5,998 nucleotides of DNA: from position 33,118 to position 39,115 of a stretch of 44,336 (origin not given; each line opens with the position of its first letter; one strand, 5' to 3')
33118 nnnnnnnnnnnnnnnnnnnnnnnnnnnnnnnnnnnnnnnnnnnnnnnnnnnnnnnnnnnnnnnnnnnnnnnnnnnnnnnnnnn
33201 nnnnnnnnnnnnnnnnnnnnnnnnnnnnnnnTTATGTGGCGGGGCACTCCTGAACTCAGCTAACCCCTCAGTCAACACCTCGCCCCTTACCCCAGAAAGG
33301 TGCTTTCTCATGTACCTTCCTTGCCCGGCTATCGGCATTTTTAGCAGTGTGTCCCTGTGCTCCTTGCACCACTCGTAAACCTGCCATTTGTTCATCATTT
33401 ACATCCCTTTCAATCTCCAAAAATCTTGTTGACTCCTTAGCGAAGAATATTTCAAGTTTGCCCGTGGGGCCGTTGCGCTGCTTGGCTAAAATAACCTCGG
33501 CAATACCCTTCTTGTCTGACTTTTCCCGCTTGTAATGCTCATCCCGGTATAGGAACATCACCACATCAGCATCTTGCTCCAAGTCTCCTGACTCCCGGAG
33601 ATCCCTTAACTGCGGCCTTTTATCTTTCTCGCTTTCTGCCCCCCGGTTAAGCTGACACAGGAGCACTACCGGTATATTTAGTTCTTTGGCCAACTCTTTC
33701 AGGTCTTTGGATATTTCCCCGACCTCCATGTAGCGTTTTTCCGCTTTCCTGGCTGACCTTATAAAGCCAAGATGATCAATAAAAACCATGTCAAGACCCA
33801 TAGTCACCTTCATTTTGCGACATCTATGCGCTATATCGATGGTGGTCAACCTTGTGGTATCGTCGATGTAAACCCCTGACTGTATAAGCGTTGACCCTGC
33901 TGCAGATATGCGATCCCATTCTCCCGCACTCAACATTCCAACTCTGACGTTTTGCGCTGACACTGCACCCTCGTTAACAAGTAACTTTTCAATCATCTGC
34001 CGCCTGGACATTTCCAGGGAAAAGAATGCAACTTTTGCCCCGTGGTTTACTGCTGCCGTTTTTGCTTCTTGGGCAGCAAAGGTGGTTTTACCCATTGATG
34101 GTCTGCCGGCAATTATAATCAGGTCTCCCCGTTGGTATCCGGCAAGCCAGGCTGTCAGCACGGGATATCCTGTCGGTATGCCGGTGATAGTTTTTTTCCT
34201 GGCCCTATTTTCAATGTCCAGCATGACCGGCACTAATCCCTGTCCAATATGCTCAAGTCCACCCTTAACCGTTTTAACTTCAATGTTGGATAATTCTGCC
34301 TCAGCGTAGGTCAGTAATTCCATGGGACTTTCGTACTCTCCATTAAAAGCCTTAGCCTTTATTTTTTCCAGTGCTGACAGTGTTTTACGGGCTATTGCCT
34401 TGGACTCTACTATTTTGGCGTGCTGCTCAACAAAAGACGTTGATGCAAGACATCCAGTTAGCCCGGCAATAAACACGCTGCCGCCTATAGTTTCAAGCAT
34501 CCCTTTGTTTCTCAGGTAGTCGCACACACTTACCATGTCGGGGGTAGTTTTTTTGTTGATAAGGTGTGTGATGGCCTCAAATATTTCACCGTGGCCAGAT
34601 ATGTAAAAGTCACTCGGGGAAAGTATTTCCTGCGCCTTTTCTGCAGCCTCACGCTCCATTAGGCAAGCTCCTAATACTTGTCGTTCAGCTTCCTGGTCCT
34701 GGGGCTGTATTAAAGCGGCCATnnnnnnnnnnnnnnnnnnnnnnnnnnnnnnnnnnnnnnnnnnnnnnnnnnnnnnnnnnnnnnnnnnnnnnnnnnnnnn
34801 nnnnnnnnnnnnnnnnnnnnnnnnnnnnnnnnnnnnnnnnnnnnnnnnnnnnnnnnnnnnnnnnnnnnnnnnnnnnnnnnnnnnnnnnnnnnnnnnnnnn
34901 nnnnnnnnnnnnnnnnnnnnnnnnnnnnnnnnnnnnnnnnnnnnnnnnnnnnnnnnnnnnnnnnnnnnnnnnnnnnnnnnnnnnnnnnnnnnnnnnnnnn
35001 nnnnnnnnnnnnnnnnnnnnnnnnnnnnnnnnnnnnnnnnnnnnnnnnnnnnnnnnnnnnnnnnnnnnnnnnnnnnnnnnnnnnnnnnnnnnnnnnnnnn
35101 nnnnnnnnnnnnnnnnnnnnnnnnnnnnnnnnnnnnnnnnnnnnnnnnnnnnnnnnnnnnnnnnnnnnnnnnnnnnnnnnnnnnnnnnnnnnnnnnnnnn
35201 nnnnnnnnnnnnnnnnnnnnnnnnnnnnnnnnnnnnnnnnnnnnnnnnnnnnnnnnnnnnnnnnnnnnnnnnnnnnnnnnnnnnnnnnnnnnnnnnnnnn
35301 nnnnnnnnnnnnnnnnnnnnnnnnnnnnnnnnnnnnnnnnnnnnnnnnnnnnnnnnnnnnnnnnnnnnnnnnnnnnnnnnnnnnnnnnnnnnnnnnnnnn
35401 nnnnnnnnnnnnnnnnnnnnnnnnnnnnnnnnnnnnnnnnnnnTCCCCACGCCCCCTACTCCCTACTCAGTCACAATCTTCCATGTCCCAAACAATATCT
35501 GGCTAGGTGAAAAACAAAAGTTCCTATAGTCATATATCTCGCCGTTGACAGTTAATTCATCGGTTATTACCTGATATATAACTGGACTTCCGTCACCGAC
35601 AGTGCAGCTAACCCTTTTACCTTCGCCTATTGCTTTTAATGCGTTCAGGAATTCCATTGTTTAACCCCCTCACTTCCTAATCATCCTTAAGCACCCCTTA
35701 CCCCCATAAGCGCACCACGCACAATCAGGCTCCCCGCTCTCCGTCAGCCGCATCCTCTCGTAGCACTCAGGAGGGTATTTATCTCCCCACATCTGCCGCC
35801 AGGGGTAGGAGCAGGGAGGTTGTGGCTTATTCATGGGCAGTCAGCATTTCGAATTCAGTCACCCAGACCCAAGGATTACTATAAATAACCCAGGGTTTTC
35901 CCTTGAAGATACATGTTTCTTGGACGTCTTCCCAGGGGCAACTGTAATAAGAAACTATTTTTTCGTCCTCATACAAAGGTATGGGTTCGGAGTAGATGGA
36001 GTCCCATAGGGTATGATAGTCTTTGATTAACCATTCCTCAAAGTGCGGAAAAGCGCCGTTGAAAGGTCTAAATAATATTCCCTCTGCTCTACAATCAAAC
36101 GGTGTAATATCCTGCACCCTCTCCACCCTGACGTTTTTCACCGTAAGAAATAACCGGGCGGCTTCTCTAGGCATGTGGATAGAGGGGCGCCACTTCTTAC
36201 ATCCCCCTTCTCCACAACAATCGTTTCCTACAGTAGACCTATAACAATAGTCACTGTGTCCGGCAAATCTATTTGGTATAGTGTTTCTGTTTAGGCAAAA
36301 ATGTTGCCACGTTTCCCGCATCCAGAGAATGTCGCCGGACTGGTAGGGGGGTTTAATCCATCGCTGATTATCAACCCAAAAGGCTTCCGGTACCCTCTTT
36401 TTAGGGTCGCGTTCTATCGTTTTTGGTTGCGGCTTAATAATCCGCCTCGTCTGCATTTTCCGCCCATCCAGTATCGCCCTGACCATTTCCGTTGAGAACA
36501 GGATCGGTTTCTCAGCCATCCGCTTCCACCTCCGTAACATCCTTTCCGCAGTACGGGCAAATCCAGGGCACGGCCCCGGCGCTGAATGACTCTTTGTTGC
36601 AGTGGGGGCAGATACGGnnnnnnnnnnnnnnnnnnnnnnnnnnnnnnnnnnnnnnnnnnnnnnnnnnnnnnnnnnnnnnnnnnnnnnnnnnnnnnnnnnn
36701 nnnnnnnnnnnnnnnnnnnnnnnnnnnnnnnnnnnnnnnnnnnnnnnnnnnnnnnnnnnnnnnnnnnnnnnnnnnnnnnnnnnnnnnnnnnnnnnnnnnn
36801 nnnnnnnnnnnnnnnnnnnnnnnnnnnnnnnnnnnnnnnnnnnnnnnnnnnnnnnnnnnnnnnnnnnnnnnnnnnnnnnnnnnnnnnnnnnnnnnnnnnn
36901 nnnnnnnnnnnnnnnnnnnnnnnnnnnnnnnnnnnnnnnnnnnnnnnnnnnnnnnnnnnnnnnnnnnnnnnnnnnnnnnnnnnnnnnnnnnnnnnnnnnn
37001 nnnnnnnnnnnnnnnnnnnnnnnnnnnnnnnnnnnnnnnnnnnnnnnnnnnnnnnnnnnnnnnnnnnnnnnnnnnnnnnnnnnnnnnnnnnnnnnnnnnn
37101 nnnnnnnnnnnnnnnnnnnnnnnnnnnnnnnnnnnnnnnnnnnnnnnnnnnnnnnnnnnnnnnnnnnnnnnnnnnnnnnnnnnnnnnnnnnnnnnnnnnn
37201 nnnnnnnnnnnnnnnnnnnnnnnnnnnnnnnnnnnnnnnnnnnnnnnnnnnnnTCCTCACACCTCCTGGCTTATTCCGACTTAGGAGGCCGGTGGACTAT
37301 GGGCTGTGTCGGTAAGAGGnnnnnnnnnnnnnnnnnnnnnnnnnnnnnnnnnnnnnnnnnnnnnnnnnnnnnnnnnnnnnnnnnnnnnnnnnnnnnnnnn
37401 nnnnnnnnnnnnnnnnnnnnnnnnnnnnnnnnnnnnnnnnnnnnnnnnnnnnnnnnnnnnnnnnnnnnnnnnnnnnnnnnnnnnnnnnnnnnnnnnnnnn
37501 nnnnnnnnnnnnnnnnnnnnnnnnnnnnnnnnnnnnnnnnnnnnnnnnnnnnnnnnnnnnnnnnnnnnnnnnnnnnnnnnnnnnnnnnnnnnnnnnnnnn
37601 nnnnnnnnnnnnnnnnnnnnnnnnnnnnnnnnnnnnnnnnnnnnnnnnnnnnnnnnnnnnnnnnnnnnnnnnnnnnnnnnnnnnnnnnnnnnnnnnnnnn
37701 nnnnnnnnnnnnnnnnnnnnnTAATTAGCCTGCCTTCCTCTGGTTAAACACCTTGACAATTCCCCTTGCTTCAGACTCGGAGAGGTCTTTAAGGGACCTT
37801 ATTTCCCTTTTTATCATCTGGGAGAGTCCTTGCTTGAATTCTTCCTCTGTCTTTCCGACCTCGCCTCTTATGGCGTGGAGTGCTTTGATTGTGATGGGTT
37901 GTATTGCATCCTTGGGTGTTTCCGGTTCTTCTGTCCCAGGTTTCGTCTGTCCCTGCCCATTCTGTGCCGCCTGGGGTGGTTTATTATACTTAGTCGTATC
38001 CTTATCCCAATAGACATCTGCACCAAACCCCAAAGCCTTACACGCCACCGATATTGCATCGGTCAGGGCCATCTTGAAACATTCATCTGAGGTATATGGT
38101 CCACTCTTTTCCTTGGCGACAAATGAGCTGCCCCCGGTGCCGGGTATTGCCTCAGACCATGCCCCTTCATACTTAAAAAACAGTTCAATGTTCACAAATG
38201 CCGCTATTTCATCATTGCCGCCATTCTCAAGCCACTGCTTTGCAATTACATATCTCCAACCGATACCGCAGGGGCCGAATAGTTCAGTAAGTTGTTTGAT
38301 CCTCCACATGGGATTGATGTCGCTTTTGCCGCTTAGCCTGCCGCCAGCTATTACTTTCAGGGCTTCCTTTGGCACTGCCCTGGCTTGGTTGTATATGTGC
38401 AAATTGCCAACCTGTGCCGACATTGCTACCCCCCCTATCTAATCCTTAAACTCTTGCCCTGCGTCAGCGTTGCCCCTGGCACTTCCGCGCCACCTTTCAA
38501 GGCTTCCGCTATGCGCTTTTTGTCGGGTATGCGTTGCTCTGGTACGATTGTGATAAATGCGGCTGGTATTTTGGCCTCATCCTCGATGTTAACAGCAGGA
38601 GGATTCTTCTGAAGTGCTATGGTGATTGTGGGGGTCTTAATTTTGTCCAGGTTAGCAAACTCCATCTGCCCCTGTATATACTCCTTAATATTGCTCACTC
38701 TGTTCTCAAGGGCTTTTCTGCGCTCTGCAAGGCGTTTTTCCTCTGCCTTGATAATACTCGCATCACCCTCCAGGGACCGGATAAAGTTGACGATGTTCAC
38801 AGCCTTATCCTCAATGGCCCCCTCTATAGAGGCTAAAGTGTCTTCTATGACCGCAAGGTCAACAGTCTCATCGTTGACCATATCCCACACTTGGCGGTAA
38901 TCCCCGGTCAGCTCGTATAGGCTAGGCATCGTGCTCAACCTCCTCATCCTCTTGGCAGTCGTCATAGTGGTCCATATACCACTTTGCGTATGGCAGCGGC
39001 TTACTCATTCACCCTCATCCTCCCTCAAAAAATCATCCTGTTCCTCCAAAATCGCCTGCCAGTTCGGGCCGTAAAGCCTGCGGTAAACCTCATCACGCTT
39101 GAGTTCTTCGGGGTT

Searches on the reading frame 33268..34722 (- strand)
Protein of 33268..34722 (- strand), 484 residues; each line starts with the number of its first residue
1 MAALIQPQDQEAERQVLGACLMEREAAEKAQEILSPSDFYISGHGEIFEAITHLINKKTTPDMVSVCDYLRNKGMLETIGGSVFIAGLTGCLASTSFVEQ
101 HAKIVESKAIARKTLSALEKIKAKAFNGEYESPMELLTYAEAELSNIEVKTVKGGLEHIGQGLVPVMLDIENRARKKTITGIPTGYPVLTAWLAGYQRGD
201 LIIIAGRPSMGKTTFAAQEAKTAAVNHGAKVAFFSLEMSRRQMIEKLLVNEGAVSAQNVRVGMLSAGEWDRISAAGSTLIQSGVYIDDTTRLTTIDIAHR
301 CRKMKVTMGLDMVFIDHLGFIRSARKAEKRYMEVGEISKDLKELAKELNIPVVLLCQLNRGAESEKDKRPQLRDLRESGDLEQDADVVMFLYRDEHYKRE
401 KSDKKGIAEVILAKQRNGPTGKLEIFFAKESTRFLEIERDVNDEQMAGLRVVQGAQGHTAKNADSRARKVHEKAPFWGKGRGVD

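Call 34: search_protein_families(library=phrogs, proteins=[window:33268-34722:-], max_evalue=0.00001)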
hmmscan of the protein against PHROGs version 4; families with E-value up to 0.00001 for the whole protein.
window:33268-34722:- (484 aa): 7 families
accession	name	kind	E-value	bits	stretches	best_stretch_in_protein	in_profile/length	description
phrog_19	-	DNA, RNA and nucleotide metabolism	1.2e-115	388.8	1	5-449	156-589/621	DnaB-like replicative helicase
phrog_243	-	DNA, RNA and nucleotide metabolism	1.2e-43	150.1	1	180-438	18-269/273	DnaB-like replicative helicase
phrog_239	-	DNA, RNA and nucleotide metabolism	2.1e-42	147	1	169-459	325-621/801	DNA primase/helicase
phrog_11530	-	unknown function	1.1e-41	143.7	1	283-428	5-149/184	-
phrog_5482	-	unknown function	5.7e-17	62.5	1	190-447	43-309/341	-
phrog_19347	-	unknown function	3.1e-14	54.1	1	375-435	1-77/79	-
phrog_97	-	other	8e-07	29.6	1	174-256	42-131/506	UvsX-like recombinase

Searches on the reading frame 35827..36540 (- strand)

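Call 34: search_protein_families(library=phrogs, proteins=[window:35827-36540:-], max_evalue=0.00001)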
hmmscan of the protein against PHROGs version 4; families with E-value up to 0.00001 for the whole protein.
window:35827-36540:- (237 aa): 4 families
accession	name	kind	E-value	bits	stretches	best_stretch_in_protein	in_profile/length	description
phrog_874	-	unknown function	5.9e-55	187.6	1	6-234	63-258/277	-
phrog_18361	-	unknown function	3.4e-13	51.1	1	123-156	1-34/92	-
phrog_28019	-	unknown function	7.1e-12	46.2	1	8-40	1-33/55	-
phrog_27495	-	unknown function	5.5e-10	40.2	1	8-40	5-37/186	-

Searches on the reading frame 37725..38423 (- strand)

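Call 14: search_protein_families(library=phrogs, proteins=[window:37725-38423:-], max_evalue=0.001)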
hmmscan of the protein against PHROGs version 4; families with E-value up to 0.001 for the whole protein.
window:37725-38423:- (232 aa): 3 families
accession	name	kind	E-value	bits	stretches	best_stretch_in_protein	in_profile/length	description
phrog_7838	-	DNA, RNA and nucleotide metabolism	2.2e-40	139.8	1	6-229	4-229/242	exonuclease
phrog_7792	-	unknown function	1.2e-33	117.5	1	6-148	8-151/255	-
phrog_2489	-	DNA, RNA and nucleotide metabolism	9.1e-07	28.5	1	77-139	557-618/728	exonuclease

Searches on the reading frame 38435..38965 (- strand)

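Call 14: search_protein_families(library=phrogs, proteins=[window:38435-38965:-], max_evalue=0.001)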
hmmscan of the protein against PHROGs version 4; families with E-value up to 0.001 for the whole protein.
window:38435-38965:- (176 aa): 2 families
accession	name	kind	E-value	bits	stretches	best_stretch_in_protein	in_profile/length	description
phrog_253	-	DNA, RNA and nucleotide metabolism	6.6e-56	189.8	1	11-176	4-167/169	Mu Gam-like end protection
phrog_20203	-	unknown function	5.1e-09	37.1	1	101-175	1-74/75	-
